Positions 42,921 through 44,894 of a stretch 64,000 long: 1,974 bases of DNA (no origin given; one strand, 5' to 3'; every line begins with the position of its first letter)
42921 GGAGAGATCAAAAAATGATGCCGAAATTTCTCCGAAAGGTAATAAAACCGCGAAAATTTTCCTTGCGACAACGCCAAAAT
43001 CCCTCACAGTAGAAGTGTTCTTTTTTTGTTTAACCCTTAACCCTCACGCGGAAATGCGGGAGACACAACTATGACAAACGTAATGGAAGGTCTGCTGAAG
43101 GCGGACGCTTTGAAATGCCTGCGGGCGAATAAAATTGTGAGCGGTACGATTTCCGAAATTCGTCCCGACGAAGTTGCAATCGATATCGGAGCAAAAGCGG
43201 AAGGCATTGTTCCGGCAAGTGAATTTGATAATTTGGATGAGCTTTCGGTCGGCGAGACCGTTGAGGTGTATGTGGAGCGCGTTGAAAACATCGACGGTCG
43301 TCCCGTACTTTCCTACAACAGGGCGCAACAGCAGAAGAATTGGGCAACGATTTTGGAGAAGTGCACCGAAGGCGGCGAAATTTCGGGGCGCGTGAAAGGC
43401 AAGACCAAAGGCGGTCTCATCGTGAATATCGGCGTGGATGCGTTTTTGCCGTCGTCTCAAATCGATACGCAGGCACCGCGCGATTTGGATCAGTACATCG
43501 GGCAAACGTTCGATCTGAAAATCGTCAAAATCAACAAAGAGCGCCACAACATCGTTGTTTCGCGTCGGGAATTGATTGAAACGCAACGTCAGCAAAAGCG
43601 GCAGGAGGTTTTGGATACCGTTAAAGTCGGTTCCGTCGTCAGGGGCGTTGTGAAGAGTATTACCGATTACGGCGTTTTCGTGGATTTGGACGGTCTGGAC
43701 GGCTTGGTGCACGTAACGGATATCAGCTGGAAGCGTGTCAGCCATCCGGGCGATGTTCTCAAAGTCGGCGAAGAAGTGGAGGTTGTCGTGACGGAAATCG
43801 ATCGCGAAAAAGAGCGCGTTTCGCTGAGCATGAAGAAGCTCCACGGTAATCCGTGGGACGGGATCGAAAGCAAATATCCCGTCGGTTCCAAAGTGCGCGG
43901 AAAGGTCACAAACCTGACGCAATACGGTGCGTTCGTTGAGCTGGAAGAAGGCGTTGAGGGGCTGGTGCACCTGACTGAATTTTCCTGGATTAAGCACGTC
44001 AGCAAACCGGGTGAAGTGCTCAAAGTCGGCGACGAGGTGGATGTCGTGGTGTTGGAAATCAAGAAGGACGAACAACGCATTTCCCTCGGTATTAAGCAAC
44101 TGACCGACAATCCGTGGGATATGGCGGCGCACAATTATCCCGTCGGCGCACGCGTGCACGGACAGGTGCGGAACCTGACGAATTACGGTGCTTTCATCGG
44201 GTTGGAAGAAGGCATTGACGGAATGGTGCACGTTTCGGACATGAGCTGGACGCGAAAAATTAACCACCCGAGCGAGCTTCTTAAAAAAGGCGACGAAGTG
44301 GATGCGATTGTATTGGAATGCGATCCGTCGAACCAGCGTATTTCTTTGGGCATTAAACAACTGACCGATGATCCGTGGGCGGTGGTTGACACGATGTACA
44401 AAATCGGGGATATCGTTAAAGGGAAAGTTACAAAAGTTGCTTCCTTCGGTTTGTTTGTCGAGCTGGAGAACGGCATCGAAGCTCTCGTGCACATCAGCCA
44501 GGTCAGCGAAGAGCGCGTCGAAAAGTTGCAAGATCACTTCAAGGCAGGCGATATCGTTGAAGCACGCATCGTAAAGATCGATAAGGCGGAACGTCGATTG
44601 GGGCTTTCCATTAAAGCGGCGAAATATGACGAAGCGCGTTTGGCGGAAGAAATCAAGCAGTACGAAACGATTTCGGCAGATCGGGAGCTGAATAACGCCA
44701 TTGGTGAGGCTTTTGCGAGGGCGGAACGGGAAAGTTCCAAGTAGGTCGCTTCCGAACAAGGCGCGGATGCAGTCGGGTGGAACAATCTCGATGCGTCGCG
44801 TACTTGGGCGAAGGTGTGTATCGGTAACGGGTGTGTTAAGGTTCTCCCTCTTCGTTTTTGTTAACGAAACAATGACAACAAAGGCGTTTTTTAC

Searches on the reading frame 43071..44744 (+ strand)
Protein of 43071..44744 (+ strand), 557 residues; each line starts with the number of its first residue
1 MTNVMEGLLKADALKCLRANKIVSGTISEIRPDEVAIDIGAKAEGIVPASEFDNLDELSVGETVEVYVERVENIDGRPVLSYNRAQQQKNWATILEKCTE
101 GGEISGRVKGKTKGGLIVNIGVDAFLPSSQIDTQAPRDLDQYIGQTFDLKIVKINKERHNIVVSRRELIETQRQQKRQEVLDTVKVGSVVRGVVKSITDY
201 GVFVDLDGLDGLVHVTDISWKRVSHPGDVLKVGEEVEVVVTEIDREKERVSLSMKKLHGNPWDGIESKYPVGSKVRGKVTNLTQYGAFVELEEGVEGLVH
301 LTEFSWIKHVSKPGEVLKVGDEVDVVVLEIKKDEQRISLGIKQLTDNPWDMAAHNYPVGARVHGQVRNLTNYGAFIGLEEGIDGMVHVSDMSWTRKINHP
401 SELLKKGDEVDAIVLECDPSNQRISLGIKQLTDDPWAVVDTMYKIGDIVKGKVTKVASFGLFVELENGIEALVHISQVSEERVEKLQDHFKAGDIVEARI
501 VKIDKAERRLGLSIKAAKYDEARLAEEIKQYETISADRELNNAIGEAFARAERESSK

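Call 36: list_cluster_members(proteins=[window:43071-44744:+, window:54804-56078:+, window:45201-47054:+])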
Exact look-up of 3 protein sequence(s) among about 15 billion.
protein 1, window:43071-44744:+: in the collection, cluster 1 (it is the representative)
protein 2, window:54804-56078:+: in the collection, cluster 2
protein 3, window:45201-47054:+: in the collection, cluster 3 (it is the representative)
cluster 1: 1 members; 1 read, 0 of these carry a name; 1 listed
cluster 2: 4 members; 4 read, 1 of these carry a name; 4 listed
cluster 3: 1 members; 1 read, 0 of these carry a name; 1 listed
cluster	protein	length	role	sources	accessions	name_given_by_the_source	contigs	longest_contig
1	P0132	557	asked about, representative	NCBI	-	-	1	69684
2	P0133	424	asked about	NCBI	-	-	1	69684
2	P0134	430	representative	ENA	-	-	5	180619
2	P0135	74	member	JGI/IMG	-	3-deoxy-D-manno-octulosonic-acid transferase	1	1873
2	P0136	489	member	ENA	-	-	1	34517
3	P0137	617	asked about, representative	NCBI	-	-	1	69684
